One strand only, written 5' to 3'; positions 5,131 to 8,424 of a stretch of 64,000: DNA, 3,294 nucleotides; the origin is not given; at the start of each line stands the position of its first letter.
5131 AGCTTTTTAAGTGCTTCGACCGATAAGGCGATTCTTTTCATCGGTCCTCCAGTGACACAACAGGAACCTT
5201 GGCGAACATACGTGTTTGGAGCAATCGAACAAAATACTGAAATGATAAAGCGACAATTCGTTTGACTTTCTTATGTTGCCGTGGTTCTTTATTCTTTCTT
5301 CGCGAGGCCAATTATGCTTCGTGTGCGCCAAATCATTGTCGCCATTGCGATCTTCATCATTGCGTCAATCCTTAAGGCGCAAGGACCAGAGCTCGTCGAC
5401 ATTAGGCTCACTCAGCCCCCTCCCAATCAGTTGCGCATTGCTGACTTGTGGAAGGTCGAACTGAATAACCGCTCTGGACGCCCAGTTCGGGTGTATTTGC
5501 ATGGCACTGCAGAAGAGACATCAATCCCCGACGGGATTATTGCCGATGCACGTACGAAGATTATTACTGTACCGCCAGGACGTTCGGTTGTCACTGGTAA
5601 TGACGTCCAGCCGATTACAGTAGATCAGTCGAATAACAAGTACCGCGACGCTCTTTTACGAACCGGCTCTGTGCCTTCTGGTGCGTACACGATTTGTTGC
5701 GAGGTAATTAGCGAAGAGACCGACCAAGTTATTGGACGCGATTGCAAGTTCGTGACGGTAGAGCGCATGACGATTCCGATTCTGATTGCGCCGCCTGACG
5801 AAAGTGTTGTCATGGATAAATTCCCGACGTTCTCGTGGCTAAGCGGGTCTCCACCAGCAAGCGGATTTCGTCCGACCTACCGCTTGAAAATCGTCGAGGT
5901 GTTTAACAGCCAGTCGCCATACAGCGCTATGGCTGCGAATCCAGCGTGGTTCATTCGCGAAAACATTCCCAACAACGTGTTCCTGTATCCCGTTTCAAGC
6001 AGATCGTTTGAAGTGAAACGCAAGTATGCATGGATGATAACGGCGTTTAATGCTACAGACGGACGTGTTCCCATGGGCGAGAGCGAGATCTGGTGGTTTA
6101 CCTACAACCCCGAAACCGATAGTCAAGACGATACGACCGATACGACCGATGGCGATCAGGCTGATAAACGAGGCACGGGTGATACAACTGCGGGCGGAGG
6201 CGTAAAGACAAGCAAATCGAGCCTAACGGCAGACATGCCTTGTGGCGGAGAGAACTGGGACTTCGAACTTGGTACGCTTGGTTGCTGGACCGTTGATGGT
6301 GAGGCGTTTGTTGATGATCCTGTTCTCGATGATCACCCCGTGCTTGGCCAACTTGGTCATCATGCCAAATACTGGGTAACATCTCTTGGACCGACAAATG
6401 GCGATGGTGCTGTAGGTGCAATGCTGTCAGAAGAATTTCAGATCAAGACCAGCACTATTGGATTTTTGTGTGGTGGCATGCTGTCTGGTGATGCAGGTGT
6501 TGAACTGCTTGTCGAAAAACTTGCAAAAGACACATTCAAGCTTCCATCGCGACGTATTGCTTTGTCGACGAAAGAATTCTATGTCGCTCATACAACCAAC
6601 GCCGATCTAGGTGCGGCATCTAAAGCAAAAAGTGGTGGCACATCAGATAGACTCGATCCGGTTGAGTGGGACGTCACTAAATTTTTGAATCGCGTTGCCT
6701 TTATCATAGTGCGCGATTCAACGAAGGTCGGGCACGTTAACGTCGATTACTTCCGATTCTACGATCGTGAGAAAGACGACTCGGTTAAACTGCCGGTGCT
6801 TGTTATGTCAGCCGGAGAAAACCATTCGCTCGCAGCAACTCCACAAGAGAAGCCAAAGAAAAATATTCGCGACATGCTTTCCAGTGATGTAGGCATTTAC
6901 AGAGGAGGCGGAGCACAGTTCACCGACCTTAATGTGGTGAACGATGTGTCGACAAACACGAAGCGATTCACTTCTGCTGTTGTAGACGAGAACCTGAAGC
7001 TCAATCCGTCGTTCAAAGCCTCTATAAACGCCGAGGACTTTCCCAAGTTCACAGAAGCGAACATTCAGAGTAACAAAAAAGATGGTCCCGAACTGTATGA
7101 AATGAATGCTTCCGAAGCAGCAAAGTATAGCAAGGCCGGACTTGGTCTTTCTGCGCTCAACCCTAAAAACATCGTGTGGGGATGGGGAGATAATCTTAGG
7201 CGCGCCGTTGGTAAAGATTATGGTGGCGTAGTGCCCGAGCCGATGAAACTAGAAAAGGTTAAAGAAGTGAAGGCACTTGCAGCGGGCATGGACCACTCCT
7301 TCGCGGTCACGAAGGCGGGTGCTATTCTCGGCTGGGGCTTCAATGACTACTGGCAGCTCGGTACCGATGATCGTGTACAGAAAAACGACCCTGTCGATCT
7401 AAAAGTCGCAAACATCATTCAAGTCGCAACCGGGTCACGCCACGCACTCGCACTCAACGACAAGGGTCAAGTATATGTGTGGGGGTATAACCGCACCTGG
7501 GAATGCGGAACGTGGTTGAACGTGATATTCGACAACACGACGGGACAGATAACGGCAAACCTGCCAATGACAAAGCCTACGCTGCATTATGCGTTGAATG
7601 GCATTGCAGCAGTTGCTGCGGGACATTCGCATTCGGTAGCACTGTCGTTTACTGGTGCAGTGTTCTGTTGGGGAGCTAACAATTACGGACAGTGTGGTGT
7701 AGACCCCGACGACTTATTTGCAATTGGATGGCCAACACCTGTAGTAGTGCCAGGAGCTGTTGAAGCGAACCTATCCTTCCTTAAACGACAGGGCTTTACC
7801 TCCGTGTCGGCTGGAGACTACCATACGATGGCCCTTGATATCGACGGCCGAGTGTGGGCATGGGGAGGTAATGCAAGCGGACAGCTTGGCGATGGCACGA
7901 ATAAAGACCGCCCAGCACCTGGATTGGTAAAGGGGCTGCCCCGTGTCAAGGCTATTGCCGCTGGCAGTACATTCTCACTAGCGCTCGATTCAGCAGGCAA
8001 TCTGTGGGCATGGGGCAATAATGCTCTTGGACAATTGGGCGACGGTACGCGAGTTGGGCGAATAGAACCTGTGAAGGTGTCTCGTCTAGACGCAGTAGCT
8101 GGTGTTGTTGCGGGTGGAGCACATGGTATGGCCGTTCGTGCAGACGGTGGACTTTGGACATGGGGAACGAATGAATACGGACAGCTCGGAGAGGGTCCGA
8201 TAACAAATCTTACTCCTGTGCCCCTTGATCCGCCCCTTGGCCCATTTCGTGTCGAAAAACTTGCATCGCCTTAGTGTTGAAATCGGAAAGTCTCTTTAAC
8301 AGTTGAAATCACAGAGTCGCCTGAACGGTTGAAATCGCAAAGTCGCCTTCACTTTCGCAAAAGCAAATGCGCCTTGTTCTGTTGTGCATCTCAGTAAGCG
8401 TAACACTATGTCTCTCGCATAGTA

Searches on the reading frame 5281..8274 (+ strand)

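Call 31: search_protein_families(library=pfam, proteins=[window:5281-8274:+], max_evalue=0.00001)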
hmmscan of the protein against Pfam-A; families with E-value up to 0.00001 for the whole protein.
window:5281-8274:+ (997 aa): 4 families
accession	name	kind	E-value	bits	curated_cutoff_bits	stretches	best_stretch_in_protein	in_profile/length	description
PF25390.1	WD40_RLD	-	3.3e-90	303.5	150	2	621-884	41-293/363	RCC1-like domain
PF00415.24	RCC1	-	2.1e-64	214.3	21.7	4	855-902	1-50/50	Regulator of chromosome condensation (RCC1) repeat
PF13540.12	RCC1_2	-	4.4e-53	176.3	22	5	840-868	2-30/30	Regulator of chromosome condensation (RCC1) repeat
PF25384.1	Alsin_RLD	-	9.1e-21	75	100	0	907-972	243-310/405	Alsin RCC1-like domain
